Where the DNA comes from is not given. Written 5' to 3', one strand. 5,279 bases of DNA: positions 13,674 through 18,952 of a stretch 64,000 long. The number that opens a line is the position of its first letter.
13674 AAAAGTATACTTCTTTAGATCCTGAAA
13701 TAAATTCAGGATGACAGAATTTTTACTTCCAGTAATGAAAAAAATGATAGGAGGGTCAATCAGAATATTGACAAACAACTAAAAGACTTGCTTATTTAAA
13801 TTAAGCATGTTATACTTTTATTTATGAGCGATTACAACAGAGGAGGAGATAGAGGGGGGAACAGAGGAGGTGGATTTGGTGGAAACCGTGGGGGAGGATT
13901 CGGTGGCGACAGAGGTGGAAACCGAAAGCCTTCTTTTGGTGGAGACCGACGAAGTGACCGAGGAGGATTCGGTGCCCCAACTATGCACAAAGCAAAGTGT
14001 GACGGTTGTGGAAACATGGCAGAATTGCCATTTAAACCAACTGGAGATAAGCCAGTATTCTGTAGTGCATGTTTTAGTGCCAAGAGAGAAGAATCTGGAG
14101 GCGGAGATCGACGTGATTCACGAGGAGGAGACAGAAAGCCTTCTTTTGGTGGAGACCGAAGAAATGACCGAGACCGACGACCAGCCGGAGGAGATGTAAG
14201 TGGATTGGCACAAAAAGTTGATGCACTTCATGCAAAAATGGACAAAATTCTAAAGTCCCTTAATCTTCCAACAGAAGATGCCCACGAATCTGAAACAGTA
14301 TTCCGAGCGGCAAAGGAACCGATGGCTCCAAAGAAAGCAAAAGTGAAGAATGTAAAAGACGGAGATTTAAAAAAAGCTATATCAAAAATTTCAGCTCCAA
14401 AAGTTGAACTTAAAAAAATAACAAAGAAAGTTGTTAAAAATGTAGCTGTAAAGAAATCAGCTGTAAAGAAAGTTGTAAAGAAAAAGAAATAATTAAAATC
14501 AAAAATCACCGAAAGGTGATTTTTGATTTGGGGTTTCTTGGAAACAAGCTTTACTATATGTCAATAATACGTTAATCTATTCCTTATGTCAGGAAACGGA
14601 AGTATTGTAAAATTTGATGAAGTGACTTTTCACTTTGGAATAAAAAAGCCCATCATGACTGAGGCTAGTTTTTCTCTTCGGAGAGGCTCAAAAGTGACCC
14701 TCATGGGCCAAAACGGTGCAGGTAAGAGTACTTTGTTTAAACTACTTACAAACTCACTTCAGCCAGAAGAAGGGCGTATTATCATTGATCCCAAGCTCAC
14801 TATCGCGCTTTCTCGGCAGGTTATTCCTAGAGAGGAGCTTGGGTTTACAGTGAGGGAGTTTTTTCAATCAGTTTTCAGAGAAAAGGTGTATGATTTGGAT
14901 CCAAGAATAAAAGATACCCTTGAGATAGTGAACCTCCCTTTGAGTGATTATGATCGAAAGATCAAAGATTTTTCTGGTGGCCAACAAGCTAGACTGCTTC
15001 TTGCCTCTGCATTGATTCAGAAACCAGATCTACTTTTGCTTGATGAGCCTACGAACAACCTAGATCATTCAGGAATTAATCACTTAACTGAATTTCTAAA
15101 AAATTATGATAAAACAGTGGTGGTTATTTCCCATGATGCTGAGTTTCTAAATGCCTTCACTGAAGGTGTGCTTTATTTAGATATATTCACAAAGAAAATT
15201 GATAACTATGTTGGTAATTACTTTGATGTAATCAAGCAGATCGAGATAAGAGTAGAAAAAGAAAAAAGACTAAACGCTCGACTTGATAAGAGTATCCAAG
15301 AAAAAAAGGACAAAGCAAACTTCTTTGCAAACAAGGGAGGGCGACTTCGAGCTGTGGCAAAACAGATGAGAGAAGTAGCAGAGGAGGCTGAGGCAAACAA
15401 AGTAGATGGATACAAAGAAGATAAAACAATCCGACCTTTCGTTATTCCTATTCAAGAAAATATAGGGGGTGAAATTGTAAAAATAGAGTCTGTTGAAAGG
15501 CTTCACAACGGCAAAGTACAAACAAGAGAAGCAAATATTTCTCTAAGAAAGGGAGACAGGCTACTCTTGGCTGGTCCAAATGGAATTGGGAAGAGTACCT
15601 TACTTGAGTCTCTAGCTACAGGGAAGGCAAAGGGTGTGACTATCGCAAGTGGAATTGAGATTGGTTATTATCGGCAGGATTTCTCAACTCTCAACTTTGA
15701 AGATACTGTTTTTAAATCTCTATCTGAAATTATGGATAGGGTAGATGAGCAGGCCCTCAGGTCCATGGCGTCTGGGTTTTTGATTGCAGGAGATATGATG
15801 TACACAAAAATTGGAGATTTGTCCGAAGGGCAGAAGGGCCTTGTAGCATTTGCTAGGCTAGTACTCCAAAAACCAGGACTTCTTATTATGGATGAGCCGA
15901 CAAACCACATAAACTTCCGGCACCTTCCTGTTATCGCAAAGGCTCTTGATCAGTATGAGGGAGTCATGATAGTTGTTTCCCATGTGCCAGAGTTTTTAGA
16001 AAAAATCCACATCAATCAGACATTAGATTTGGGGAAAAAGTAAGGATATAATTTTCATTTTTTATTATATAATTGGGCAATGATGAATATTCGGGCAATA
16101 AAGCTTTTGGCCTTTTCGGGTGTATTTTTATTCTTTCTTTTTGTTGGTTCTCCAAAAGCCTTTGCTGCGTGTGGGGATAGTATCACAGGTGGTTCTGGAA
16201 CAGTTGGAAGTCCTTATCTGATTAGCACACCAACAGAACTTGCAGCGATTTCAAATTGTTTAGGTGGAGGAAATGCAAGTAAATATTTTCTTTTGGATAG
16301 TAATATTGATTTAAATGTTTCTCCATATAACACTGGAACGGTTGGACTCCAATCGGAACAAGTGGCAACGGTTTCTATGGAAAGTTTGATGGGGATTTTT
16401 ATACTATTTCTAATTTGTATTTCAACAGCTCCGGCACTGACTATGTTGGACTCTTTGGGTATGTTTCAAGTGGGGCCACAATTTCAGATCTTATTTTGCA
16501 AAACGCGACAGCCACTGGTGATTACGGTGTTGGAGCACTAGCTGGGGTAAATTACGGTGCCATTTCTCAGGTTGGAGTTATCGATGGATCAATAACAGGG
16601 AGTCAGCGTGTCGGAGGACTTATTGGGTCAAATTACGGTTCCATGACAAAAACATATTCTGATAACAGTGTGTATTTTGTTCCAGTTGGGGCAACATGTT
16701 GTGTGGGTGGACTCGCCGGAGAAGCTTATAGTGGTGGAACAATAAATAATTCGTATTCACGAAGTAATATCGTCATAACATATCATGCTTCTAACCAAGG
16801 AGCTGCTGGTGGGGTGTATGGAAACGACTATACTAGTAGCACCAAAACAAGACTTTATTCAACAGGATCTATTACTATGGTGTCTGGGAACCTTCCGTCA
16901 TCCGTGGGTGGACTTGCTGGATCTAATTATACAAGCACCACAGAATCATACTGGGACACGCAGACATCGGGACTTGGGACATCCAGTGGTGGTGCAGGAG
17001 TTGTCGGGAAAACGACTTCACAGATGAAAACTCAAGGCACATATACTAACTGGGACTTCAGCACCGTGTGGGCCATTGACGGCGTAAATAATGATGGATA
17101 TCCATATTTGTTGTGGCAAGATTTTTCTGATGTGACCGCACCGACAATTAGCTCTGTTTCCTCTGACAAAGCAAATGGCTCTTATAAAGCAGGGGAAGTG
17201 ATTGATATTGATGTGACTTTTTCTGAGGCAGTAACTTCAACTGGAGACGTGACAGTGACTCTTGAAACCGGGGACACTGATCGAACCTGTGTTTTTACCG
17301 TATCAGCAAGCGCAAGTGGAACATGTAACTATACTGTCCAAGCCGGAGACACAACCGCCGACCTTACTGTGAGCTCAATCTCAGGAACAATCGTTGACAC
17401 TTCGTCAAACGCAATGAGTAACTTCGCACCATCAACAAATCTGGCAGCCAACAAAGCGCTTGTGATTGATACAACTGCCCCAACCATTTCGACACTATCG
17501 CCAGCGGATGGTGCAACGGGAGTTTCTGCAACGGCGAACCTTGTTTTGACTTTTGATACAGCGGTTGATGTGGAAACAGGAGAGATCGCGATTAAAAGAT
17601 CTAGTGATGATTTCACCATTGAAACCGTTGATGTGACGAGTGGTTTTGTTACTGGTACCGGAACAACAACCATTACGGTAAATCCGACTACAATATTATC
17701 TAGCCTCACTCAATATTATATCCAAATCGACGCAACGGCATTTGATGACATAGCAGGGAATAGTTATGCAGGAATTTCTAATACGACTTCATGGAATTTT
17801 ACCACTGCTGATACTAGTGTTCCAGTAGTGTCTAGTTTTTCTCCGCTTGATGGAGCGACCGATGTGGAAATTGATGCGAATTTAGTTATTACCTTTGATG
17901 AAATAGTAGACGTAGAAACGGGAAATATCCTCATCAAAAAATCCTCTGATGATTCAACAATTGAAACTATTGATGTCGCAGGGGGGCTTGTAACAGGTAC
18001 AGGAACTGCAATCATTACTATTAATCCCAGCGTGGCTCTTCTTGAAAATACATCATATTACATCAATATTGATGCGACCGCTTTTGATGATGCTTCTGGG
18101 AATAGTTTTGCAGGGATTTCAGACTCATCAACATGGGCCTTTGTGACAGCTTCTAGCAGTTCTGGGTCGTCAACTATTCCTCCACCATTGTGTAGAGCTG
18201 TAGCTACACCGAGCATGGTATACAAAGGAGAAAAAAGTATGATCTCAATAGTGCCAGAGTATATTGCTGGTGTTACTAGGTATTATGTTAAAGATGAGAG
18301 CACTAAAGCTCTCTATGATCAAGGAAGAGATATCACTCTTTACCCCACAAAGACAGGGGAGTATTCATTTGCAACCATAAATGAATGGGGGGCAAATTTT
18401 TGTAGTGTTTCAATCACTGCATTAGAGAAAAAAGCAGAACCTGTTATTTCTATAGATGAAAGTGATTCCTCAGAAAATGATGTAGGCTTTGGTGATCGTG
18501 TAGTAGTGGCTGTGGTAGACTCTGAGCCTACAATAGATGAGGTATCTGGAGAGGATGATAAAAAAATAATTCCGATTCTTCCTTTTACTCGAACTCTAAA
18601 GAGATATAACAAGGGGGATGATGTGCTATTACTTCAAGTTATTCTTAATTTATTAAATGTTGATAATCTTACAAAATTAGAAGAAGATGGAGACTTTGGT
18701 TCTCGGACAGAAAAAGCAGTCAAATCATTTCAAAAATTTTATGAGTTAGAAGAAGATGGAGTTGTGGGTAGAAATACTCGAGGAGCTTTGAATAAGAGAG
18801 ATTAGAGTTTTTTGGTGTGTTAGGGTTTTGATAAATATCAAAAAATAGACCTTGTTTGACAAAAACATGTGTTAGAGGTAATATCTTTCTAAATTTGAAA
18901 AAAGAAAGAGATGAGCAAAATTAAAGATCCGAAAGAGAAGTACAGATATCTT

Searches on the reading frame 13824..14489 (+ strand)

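Call 8: search_protein_families(library=pfam, proteins=[window:13824-14489:+], max_evalue=0.001)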
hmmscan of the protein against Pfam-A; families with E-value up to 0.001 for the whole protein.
window:13824-14489:+ (222 aa): 1 family
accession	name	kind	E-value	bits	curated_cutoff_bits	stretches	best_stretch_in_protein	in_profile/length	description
PF23477.1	zf_Tbcl_2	-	1.5e-15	57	27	1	53-88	2-37/37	Probable treble clef zinc finger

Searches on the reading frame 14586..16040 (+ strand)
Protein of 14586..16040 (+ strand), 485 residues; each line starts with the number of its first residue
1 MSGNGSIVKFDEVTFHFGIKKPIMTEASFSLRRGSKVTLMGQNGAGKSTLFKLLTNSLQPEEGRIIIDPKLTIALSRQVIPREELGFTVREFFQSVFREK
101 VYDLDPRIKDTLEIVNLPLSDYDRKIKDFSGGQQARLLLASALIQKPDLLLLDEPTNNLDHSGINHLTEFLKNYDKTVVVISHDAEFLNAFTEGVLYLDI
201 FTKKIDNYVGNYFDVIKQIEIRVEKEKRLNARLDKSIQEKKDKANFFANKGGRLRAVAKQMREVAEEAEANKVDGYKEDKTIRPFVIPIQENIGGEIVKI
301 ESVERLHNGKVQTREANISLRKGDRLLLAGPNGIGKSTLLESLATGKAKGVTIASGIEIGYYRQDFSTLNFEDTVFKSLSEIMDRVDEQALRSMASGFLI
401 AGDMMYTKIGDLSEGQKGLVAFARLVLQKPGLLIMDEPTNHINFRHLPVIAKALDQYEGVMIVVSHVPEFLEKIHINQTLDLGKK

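Call 9: search_protein_families(library=pfam, proteins=[window:14586-16040:+], max_evalue=0.001)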
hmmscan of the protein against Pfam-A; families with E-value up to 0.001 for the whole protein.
window:14586-16040:+ (485 aa): 24 families
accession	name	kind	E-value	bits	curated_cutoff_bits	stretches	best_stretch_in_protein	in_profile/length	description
PF00005.33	ABC_tran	-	3e-46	157.8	25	2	26-157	3-137/137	ABC transporter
PF13304.12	AAA_21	-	4.4e-21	76.7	27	1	123-189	232-304/304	AAA domain, putative AbiEii toxin, Type IV TA system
PF02463.25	SMC_N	-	3.1e-11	43.5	40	0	119-191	127-205/220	RecF/RecN/SMC N terminal domain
PF13555.12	AAA_29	-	8.5e-09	35.5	27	0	317-343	16-42/61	P-loop containing region of AAA domain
PF03193.22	RsgA_GTPase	-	1.3e-08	35.3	30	0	271-347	61-130/174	RsgA GTPase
PF13401.12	AAA_22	-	3.6e-08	34.2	27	0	37-172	8-109/130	AAA domain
PF13191.12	AAA_16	-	5.5e-07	30.7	32.6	0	325-345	26-46/167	AAA ATPase domain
PF20720.3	nSTAND3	-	3.9e-06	27.1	27.2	0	314-349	8-43/155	Novel STAND NTPase 3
PF13481.12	AAA_25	-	6.9e-06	26.2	27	0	320-354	30-64/195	AAA domain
PF13479.12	AAA_24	-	1.6e-05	25.3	27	0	324-348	3-23/195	AAA domain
PF05729.18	NACHT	-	2.8e-05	24.4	26.7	0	325-351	2-28/167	NACHT domain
PF00006.31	ATP-synt_ab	-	3.1e-05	24.2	29.5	0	318-356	9-48/213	ATP synthase alpha/beta family, nucleotide-binding domain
PF05673.19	DUF815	-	6.4e-05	22.7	23.8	0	33-66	52-85/249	Protein of unknown function (DUF815)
PF06414.18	Zeta_toxin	-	7e-05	22.8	22.3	0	39-69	21-51/199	Zeta toxin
PF00004.35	AAA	-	9e-05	23.4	21.2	0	326-346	1-21/131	ATPase family associated with various cellular activities (AAA)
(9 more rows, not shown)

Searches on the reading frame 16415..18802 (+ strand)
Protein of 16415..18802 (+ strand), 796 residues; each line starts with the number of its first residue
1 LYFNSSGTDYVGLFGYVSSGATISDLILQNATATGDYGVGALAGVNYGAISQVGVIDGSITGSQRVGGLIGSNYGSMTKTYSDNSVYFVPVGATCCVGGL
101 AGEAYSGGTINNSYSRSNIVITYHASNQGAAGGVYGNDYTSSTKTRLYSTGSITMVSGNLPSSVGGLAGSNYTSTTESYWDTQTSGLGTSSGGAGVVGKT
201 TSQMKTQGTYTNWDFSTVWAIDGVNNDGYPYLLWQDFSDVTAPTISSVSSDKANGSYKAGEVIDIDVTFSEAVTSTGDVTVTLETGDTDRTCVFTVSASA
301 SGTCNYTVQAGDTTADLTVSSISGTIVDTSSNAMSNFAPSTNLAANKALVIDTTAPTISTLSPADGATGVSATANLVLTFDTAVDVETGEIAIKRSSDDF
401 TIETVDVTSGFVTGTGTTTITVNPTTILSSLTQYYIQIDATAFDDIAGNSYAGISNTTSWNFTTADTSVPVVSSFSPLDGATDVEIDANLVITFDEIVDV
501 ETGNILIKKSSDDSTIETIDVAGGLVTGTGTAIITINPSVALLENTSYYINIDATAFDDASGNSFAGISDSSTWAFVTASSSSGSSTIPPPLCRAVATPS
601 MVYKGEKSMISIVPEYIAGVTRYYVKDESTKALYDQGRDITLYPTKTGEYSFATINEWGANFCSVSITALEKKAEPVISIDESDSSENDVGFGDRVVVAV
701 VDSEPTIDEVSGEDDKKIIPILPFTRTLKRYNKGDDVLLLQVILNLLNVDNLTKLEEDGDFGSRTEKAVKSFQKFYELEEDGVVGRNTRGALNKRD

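Call 9: search_protein_families(library=pfam, proteins=[window:16415-18802:+], max_evalue=0.001)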
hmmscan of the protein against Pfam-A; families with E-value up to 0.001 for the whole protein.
window:16415-18802:+ (796 aa): 3 families
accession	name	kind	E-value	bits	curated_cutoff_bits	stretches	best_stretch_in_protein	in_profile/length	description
PF13205.12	Big_5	-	8.6e-31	107.2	23.6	2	352-464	1-105/105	Bacterial Ig-like domain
PF01471.23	PG_binding_1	-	1.1e-13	51.6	23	1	734-792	2-57/57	Putative peptidoglycan binding domain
PF04234.18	CopC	-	0.00017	22.9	23.3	0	360-399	6-43/92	CopC domain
